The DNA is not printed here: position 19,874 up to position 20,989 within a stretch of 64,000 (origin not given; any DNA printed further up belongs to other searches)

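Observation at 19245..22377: Tightly coupled five-gene nucleotide-handling operon next to thyA-folA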

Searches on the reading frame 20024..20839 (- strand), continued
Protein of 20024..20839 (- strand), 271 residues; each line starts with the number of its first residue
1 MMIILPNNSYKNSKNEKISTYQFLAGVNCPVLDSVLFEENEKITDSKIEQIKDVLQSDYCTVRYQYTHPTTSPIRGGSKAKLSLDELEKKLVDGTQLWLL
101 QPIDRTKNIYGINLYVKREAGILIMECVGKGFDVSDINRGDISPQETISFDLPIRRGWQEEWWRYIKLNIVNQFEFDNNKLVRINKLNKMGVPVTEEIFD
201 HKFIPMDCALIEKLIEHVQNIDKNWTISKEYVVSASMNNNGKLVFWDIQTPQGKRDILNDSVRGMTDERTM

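Call 81: search_protein_families(library=pfam, proteins=[L007:3868-5061:+, L013:7824-8213:+, L001:10665-10970:+, L063:2146-3084:+, L063:4538-5212:+, L066:2312-3673:-, L065:11345-11842:+, L065:11767-12369:+, L064:334-1854:+, L047:6257-6691:+], max_evalue=0.01)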
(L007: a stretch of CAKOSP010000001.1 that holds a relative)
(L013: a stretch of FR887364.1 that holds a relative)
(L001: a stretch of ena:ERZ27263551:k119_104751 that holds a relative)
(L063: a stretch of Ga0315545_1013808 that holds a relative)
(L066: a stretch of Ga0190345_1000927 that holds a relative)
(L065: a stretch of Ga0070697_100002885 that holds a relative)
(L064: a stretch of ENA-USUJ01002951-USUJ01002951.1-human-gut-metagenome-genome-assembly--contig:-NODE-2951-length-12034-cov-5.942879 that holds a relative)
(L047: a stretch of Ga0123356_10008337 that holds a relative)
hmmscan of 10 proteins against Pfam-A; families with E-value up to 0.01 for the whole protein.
L007:3868-5061:+ (397 aa): 11 families
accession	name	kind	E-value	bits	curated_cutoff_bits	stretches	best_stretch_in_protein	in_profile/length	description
PF05958.17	tRNA_U5-meth_tr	-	1e-28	100.8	23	1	158-396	97-357/357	tRNA (Uracil-5-)-methyltransferase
PF05175.20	MTS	-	3.8e-09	36.8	23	1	242-330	20-107/170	Methyltransferase small domain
PF13847.12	Methyltransf_31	-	2.1e-07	31.2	27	1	257-326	5-79/145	Methyltransferase domain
PF02475.24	TRM5-TYW2_MTfase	-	1e-05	26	28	1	248-330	29-113/164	TRM5/TYW2 methyltransferase domain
PF01938.26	TRAM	-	6.4e-05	23.2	21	1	5-49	12-59/61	TRAM domain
PF03602.21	Cons_hypoth95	-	0.00014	22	24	1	245-367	32-165/182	Conserved hypothetical protein 95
PF21579.3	PabTrmU54_TRAM_dom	-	0.00043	20.6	27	1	1-44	1-41/56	tRNA (uracil(54)-C(5))-methyltransferase, TRAM domain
PF08123.19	DOT1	-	0.00055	20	23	1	250-303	37-92/205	Histone methylation protein DOT1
PF13649.12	Methyltransf_25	-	0.00063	20.8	27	1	259-314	1-57/97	Methyltransferase domain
PF09445.16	Methyltransf_15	-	0.00095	19.2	22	1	258-335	3-85/165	RNA cap guanine-N2 methyltransferase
PF06325.19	PrmA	-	0.003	17.5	22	1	242-314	148-220/296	Ribosomal protein L11 methyltransferase (PrmA)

L013:7824-8213:+ (129 aa): 1 family
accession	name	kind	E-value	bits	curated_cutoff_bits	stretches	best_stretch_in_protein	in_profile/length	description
PF15919.11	HicB_lk_antitox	-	0.00039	21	27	1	8-104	3-101/123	HicB_like antitoxin of bacterial toxin-antitoxin system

L001:10665-10970:+ (101 aa): 0 families

L063:2146-3084:+ (312 aa): 0 families

L063:4538-5212:+ (224 aa): 1 family
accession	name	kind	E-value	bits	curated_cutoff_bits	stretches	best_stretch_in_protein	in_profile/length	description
PF22769.1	DCD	-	6.2e-27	95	27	1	29-182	2-152/153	dCTP deaminase-like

L066:2312-3673:- (453 aa): 0 families

L065:11345-11842:+ (165 aa): 0 families

L065:11767-12369:+ (200 aa): 7 families
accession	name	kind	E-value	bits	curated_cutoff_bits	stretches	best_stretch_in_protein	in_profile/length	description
PF13489.12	Methyltransf_23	-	3.3e-11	43.6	27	1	51-183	22-160/164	Methyltransferase domain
PF13649.12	Methyltransf_25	-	3.2e-06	28.2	27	0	82-129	50-97/97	Methyltransferase domain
PF08241.18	Methyltransf_11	-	3.3e-06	28.1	21.2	1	83-132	47-94/95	Methyltransferase domain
PF03848.20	TehB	-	0.00019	21.4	20.4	1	52-80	31-59/193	Tellurite resistance protein TehB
PF13847.12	Methyltransf_31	-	0.00044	20.4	27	0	54-71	6-23/145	Methyltransferase domain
PF03141.22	Methyltransf_29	-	0.0067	15.5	23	0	91-152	176-236/506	Putative S-adenosyl-L-methionine-dependent methyltransferase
PF08242.18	Methyltransf_12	-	0.0069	17.5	30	0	94-130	64-97/98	Methyltransferase domain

L064:334-1854:+ (506 aa): 2 families
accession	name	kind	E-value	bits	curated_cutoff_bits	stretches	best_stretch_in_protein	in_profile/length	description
PF13328.12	HD_4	-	5.5e-40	137.1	27.2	1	27-171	1-150/156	HD domain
PF01966.28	HD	-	3.2e-10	40.7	22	1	46-145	1-116/116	HD domain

L047:6257-6691:+ (144 aa): 2 families
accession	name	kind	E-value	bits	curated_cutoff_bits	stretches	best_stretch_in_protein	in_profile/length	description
PF00383.29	dCMP_cyt_deam_1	-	7.9e-14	51.8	25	1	5-132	3-100/102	Cytidine and deoxycytidylate deaminase zinc-binding region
PF14437.12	MafB19-deam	-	0.0022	18.3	27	1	4-129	2-96/142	MafB19-like deaminase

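Call 86: find_encoding_contigs(protein=P0356, flank=8000, max_places=3)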
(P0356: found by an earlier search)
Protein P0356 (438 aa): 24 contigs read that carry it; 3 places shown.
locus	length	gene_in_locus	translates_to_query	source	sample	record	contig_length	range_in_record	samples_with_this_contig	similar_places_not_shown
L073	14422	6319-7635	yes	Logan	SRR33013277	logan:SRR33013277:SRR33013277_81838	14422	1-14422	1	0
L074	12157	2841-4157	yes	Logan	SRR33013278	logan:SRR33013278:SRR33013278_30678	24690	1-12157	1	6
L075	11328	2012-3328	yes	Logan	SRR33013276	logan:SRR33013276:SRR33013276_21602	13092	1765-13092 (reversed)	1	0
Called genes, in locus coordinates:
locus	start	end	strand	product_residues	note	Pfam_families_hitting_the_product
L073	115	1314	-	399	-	PF00465:Fe-ADH, PF13685:Fe-ADH_2, PF25137:ADH_Fe_C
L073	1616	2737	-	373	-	PF00438:S-AdoMet_synt_N, PF02772:S-AdoMet_synt_M, PF02773:S-AdoMet_synt_C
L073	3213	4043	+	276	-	PF00303:Thymidylat_synt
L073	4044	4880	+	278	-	PF00186:DHFR_1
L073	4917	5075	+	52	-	-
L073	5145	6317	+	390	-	PF00149:Metallophos (faint)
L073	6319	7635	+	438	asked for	-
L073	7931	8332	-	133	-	-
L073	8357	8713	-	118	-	-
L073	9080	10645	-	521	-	PF13091:PLDc_2, PF00614:PLDc (weak), PF13091:PLDc_2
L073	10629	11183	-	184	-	-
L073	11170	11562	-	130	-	-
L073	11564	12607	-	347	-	PF00512:HisKA, PF02518:HATPase_c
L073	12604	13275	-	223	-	PF00072:Response_reg, PF00486:Trans_reg_C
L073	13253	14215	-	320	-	-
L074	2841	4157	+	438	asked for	-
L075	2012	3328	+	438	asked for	-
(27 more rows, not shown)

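Call 91: search_solved_structures(query=A5, max_evalue=10, show_alignments=2)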
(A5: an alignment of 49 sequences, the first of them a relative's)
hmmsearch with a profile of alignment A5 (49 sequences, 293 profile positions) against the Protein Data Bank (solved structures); distinct sequences matched with E-value up to 10: 0.

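Call 99: search_protein_representatives(alignment_id=A2)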
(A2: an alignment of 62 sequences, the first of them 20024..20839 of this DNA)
Query: 62 sequences, 260 profile positions. Proteins with E-value up to 0.001 (for the whole library): 372; up to 1e-10: 172; up to 1e-30: 26. The best 150 are listed.
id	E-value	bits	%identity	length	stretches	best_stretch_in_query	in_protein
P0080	2.8e-111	387.3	-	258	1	1-259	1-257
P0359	5.2e-100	350.4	-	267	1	2-254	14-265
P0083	7.3e-93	327.0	-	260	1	1-258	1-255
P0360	1.2e-90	319.7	-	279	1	1-258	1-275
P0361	2.6e-90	318.6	-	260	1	1-258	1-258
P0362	2.0e-85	302.6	-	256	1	1-257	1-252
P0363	9.1e-79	280.8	-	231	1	27-256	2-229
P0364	1.8e-78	279.8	-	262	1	3-259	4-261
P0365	5.2e-78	278.3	-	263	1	2-258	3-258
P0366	9.1e-76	270.9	-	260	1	3-258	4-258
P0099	4.0e-75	268.8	-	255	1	2-206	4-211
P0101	8.9e-75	267.7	-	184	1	1-180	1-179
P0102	5.2e-74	265.2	-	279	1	2-176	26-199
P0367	7.0e-72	258.2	-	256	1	4-257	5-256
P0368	2.2e-68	246.8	-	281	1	12-258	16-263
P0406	3.7e-20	88.7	-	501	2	13-186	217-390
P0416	1.0e-18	84.0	-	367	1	14-256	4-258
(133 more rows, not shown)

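Call 105: search_solved_structures(query=P0416, max_evalue=0.01, show_alignments=1)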
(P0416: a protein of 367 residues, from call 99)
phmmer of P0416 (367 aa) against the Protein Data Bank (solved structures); distinct sequences matched with E-value up to 0.01: 29.
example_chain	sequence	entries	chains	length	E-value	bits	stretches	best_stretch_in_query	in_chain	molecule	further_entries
8a8e_A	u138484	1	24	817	3.6e-25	92.1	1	263-362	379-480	Phosphoenolpyruvate synthase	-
9dae_A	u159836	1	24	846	1.9e-24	89.8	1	263-362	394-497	Phosphoenolpyruvate synthase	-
5fbs_A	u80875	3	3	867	1.9e-17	66.7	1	263-362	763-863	Phosphoenolpyruvate synthase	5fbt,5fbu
5hv2_A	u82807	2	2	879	2e-17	66.6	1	263-362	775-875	Phosphoenolpyruvate synthase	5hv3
5hv1_A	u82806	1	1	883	2e-17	66.6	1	263-362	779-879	Phosphoenolpyruvate synthase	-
2ols_A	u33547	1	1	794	3.4e-15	59.3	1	270-361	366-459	Phosphoenolpyruvate synthase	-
2e28_A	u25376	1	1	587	4.8e-13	52.2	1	289-362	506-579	Pyruvate kinase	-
2fm4_A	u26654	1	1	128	3.2e-07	33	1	267-340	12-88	Pyruvate, phosphate dikinase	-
1vbg_A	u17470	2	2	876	5.2e-07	32.4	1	266-340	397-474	pyruvate,orthophosphate dikinase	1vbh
5jvn_A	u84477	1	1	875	6e-07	32.1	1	266-341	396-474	Pyruvate, phosphate dikinase, chloroplastic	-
5jvj_A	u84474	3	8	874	7.3e-07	31.9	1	266-341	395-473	Pyruvate, phosphate dikinase, chloroplastic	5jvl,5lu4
2hro_A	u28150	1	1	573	1.2e-06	31.1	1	311-362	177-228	Phosphoenolpyruvate-protein phosphotransferase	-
5woy_A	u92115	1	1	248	7.2e-06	28.6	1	313-362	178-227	Phosphoenolpyruvate-protein phosphotransferase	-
2r82_A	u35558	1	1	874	9.1e-06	28.3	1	267-340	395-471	Pyruvate, phosphate dikinase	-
2dik_A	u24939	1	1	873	9.1e-06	28.3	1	267-340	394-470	PROTEIN (PYRUVATE PHOSPHATE DIKINASE)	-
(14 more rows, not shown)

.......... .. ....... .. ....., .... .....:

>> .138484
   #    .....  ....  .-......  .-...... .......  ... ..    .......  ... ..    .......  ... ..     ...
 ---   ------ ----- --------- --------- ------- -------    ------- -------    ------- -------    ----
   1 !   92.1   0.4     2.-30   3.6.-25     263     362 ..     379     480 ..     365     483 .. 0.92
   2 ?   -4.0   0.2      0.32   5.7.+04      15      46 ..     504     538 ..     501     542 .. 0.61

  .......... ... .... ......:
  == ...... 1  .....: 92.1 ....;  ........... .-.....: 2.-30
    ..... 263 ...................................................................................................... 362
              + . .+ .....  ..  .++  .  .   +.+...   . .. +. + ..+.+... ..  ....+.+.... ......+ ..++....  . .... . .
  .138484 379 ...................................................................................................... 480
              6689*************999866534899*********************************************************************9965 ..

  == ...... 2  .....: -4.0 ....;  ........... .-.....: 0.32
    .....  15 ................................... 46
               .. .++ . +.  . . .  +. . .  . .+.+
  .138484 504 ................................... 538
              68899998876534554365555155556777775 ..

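Call 107: find_encoding_contigs(protein=P0406, flank=7000, max_places=2)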
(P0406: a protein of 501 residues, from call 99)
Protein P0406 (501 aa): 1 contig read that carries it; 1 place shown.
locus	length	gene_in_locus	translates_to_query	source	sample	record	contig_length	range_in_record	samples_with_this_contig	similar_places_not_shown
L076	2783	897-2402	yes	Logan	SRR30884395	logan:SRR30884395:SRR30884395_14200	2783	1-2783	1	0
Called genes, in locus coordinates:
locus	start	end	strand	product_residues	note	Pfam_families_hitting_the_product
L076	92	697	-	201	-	-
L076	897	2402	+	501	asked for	-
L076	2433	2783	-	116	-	?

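Call 108: find_encoding_contigs(protein=P0416, flank=7000, max_places=2)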
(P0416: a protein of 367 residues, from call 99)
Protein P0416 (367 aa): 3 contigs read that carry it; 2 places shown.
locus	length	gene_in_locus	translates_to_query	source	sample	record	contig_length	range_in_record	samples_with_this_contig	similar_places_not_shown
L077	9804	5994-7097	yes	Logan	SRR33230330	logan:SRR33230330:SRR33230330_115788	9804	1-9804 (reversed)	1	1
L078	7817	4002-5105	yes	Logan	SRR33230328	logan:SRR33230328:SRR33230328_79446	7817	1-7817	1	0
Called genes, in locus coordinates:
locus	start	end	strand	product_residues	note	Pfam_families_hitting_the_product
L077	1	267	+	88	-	?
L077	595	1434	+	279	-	PF00149:Metallophos, PF12850:Metallophos_2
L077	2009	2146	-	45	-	-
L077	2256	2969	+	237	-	PF00300:His_Phos_1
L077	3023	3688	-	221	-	-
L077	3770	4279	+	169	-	PF00293:NUDIX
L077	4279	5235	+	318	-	-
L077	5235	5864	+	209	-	PF01230:HIT (weak)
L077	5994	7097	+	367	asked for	PF00391:PEP-utilizers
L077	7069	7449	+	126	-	-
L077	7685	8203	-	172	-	-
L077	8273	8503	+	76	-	PF13412:HTH_24 (weak), PF12802:MarR_2 (weak)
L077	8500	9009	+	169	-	PF00293:NUDIX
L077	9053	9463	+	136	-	PF24838:8xMP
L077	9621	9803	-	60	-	?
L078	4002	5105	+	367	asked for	PF00391:PEP-utilizers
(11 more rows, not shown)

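Call 113: search_dna_similar(query=window:20024-20839:-, collection=plasmids, mode=protein, max_evalue=0.001, max_rows=15)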
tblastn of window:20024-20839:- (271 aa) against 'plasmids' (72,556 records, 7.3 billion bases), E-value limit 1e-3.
Records with a match: 1; places in all: 1; records where one place covers at least 80% of the query: 0.
Best place of each record, by identity: <60% 1.
By first word of the organism name: Streptomyces 1.
By predicted mobility (MOB-suite, as given by PLSDB): non-mobilizable 1.
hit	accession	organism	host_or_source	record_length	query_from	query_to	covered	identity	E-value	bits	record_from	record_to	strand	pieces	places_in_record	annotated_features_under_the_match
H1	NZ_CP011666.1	Streptomyces sp. Mg1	-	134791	1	165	61%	24.2%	2e-5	53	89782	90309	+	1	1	hypothetical protein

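Call 114: search_dna_similar(query=L007:7803-8690:+, collection=plasmids, mode=protein, max_evalue=0.001, max_rows=15)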
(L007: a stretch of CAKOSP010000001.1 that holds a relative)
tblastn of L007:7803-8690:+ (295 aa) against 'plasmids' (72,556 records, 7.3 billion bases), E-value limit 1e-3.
Records with a match: 1; places in all: 1; records where one place covers at least 80% of the query: 1.
Best place of each record, by identity: <60% 1.
By first word of the organism name: Thermococcus 1.
By predicted mobility (MOB-suite, as given by PLSDB): non-mobilizable 1.
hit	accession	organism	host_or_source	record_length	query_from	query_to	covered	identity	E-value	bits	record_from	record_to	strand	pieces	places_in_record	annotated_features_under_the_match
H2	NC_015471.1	Thermococcus barophilus MP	-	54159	1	291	99%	40.2%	1e-58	209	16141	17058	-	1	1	hypothetical protein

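Call 115: search_dna_similar(query=L007:7803-8690:+, collection=phages, mode=protein, max_evalue=0.001, max_rows=15)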
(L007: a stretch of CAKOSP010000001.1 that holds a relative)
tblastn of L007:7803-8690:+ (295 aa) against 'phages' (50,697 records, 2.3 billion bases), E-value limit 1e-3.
No match.

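Call 116: get_annotated_region(hit=H1, flank=7000)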
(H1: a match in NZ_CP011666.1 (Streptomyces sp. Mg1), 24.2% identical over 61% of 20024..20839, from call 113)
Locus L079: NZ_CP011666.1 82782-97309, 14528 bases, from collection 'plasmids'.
description: Streptomyces sp. Mg1 plasmid pSMg1-2, complete sequence
organism: Streptomyces sp. Mg1 (NCBI taxid 465541)
taxonomy: Bacteria; Actinomycetota; Actinomycetes; Kitasatosporales; Streptomycetaceae; Streptomyces; Streptomyces sp. Mg1
host: -; source: -; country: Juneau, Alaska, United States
typing (MOB-suite, as given by PLSDB): non-mobilizable
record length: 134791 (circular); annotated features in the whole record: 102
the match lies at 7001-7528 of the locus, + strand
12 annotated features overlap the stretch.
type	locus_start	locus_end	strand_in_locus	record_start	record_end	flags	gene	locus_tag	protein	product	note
CDS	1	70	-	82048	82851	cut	-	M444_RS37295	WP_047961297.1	hypothetical protein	-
CDS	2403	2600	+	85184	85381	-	-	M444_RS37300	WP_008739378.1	hypothetical protein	-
CDS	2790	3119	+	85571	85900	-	-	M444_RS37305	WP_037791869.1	nucleoside triphosphate pyrophosphohydrolase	-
CDS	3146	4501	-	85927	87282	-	-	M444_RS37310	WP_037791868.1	methyltransferase domain-containing protein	-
CDS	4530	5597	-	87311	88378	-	-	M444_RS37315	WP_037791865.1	LysR family transcriptional regulator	GO:0006355 - regulation of DNA-templated transcription [Evidence IEA]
CDS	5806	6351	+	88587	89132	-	-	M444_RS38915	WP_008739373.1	hypothetical protein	-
CDS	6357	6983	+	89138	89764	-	-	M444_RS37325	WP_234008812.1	hypothetical protein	-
CDS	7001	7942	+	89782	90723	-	-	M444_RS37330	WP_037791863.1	hypothetical protein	-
CDS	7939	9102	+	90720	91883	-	-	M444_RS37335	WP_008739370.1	cysteine desulfurase family protein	-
CDS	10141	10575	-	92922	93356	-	-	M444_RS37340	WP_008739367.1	hypothetical protein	-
CDS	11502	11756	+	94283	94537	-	-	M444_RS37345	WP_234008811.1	hypothetical protein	-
CDS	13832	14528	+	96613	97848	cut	-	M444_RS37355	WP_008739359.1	helix-turn-helix domain-containing protein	-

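Call 117: get_annotated_region(hit=H2, flank=6000)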
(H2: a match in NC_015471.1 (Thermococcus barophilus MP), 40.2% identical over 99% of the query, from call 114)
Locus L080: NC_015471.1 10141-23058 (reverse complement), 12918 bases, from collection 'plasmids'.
description: Thermococcus barophilus MP plasmid pTBMP1, complete sequence
organism: Thermococcus barophilus MP (NCBI taxid 391623)
taxonomy: Archaea; Euryarchaeota; Thermococci; Thermococcales; Thermococcaceae; Thermococcus; Thermococcus barophilus; Thermococcus barophilus MP
host: -; source: -; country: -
typing (MOB-suite, as given by PLSDB): non-mobilizable
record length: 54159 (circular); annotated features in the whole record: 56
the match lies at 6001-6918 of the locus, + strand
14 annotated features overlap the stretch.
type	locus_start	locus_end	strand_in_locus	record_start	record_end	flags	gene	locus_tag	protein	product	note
CDS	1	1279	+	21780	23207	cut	-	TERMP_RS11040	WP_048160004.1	hypothetical protein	-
CDS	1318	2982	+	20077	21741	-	-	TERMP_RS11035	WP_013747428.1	DUF2357 domain-containing protein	-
CDS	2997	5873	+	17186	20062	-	-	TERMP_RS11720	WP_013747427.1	hypothetical protein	-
CDS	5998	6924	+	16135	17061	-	-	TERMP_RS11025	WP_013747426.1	hypothetical protein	-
CDS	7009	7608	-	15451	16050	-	-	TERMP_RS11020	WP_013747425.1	hypothetical protein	-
CDS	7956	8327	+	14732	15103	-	-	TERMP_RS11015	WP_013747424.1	hypothetical protein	-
CDS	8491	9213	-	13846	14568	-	-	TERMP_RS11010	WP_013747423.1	hypothetical protein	-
CDS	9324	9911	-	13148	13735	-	-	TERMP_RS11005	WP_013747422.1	hypothetical protein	-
CDS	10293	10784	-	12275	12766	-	-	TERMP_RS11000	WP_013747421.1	hypothetical protein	-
CDS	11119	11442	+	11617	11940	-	-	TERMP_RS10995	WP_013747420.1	type II toxin-antitoxin system ParD family antitoxin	-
CDS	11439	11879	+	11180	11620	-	-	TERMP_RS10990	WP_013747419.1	putative toxin-antitoxin system toxin component, PIN family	-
CDS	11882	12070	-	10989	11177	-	-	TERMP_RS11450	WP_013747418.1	hypothetical protein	-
CDS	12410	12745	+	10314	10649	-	-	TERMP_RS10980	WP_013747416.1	hypothetical protein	-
CDS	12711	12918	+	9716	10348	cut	-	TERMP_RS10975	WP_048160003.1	nucleotidyltransferase domain-containing protein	-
